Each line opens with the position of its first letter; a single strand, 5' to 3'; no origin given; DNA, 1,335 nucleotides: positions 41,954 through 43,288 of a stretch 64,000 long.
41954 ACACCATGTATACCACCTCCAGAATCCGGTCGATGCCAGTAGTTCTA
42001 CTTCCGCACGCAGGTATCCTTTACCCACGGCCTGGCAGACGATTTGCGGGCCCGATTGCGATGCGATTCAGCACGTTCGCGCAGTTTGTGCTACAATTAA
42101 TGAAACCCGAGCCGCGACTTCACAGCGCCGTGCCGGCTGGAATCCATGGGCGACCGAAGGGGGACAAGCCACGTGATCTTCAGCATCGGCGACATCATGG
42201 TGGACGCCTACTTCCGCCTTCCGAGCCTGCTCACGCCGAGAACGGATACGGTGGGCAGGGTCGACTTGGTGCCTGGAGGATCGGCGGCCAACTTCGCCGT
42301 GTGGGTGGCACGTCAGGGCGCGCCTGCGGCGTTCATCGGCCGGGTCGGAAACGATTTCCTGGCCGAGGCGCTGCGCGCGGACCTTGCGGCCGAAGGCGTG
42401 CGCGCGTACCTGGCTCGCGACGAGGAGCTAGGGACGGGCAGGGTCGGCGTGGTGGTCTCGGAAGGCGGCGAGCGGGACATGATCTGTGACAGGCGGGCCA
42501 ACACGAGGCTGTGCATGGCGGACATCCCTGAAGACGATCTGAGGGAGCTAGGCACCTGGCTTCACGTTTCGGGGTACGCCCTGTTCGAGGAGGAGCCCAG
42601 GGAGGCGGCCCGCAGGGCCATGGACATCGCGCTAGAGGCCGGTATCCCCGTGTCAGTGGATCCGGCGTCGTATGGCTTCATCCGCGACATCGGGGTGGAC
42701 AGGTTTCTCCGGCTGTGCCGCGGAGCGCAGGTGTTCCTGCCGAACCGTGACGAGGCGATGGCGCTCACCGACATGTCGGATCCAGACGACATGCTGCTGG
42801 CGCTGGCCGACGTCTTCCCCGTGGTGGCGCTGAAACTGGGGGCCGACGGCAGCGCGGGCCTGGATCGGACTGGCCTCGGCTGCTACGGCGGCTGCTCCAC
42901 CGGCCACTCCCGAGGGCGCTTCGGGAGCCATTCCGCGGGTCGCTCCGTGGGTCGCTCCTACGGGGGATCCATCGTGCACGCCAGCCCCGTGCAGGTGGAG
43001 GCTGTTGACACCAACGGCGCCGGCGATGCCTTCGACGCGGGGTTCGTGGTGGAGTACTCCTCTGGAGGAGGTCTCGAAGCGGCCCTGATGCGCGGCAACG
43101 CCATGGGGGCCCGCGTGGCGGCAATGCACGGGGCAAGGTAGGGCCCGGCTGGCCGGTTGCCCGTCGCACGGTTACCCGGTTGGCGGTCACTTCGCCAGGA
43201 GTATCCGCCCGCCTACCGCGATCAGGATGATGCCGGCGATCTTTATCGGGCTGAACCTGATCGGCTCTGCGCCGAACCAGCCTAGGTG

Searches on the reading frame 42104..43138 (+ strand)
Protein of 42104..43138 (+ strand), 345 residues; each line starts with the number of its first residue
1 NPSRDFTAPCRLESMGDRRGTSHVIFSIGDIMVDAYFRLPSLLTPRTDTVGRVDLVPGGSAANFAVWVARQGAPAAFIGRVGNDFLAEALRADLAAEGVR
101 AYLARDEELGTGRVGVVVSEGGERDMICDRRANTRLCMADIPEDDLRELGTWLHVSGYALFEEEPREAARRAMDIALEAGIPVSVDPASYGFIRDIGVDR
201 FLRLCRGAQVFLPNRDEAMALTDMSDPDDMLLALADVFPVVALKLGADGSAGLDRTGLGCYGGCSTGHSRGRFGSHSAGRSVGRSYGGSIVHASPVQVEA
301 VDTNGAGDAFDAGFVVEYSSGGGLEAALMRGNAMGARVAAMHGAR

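Call 42: search_protein_families(library=pfam, proteins=[window:42104-43138:+], max_evalue=0.00001)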
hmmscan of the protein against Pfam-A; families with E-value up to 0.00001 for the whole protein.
window:42104-43138:+ (345 aa): 1 family
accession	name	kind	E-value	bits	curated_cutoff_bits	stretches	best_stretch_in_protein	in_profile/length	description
PF00294.29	PfkB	-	1.7e-41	143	25.8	2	25-255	4-237/302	pfkB family carbohydrate kinase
